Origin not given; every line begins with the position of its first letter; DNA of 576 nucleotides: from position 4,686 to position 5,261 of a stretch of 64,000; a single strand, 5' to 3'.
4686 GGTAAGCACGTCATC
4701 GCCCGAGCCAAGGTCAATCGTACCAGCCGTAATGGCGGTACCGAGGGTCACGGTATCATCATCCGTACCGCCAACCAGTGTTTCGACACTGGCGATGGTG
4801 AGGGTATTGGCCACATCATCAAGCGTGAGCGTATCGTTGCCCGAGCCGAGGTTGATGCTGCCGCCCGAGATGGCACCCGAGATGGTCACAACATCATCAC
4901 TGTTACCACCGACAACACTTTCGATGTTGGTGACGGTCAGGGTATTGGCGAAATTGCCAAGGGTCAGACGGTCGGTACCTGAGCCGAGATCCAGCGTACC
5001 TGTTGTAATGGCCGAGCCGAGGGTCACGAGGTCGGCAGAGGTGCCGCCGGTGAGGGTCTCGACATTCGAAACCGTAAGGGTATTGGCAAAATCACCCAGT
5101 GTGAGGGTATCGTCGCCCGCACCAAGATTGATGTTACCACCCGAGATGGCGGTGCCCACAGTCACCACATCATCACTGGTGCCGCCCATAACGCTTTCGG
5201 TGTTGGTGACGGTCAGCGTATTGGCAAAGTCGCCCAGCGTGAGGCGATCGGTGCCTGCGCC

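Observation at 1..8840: Giant (>2,940 aa, incomplete) protein built from about 60 tandem 48-aa repeats; real gene is on the minus strand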

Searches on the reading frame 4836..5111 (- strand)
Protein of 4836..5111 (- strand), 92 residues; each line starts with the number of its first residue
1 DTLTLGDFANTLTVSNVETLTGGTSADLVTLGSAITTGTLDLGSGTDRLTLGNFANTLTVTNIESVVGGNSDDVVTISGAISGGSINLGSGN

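Call 58: predict_structure(alignment_id=A4)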
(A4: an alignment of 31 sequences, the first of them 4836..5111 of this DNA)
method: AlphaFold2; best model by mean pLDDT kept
length: 92 residues; sequences in the alignment: 31
mean_pLDDT: 96.0   pTM: 0.86
mean pLDDT of the five models: 96.0, 95.7, 95.3, 94.1, 93.9
residues with pLDDT >= 90: 87; 70-90: 5; 50-70: 0; < 50: 0
segments of 3 or more residues with pLDDT < 50: none
pLDDT, mean of each block of 10 residues (from residue 1): 97 97 98 97 96 96 97 96 93 87
secondary structure, 60 per line:
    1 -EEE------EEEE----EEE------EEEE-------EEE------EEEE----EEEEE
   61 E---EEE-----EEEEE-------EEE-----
elements in order: E2-4 E11-14 E19-21 E28-31 E39-41 E48-51 E56-61 E65-67 E73-77 E85-87

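Call 62: fold_search(model_id=the predicted structure, library=pdb)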
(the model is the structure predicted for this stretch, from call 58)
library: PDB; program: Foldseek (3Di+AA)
matches with E <= 10: 39; with E <= 0.001: 0
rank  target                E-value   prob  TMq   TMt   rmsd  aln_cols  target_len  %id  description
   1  3vi1_A                8.0e-01  0.28  0.41  0.11   9.1       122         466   20  Crystal structure of Pseudomonas aerginosa alkaline protease complexed with Substance P(1-6) (released 2012-09-19)
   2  1k7q                  1.5e+00  0.20  0.39  0.09   7.2        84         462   24  PrtC from Erwinia chrysanthemi: E189A mutant (released 2002-10-20)
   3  1k7i                  1.8e+00  0.20  0.39  0.09   6.0        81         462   23  PrtC from Erwinia chrysanthemi: Y228F mutant (released 2002-10-19)
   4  1k7g                  1.9e+00  0.20  0.39  0.09   6.0        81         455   23  PrtC from Erwinia chrysanthemi (released 2002-10-19)
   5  3hb2                  2.2e+00  0.14  0.37  0.09   7.3        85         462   25  PrtC methionine mutants: M226I (released 2009-08-04)
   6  1kap_P                2.2e+00  0.12  0.36  0.09  10.2        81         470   23  THREE-DIMENSIONAL STRUCTURE OF THE ALKALINE PROTEASE OF PSEUDOMONAS AERUGINOSA: A TWO-DOMAIN PROTEIN WITH A CALCIUM BI (released 1995-10-15)
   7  1g9k                  2.2e+00  0.11  0.34  0.08   9.6        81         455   20  CRYSTAL STRUCTURE OF A PSYCHROPHILIC ALKALINE PROTEASE FROM PSEUDOMONAS TAC II 18 (released 2003-02-14)
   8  1go8                  2.5e+00  0.14  0.37  0.09   6.3        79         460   23  The metzincin's methionine: PrtC M226L mutant (released 2002-10-17)
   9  6a8k                  2.6e+00  0.04  0.28  0.13  10.9       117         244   14  Crystal structure of Ice-binding Protein from a Sea-Ice Microalga (released 2018-11-07)
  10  3hbu_P                2.8e+00  0.13  0.37  0.09   6.1        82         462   24  PrtC methionine mutants: M226H DESY (released 2009-07-21)
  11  7ehk                  3.3e+00  0.02  0.24  0.14  10.2       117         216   11  Crystal structure of C107S mutant of FfIBP (released 2022-03-02)
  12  1omj                  3.5e+00  0.06  0.33  0.08  10.9       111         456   14  CRYSTAL STRUCTURE OF A PSYCHROPHILIC ALKALINE PROTEASE FROM PSEUDOMONAS TAC II 18 (released 2003-07-15)
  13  1go7                  4.0e+00  0.08  0.36  0.09   7.4        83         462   24  The metzincin's methionine: PrtC M226C-E189K double mutant (released 2002-10-17)
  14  8x1p                  4.5e+00  0.02  0.23  0.13  10.3       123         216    6  Crystal structure of G160C/S176C mutant of FfIBP (released 2024-11-13)
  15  5jmc_B                4.7e+00  0.07  0.39  0.39   8.1        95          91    8  Receptor binding domain of Botulinum neurotoxin A in complex with rat SV2C (released 2016-06-15)
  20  3p4g_B                6.0e+00  0.04  0.31  0.12  11.7       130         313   19  X-ray crystal structure of a hyperactive, Ca2+-dependent, beta-helical antifreeze protein from an Antarctic bacterium (released 2011-04-27)
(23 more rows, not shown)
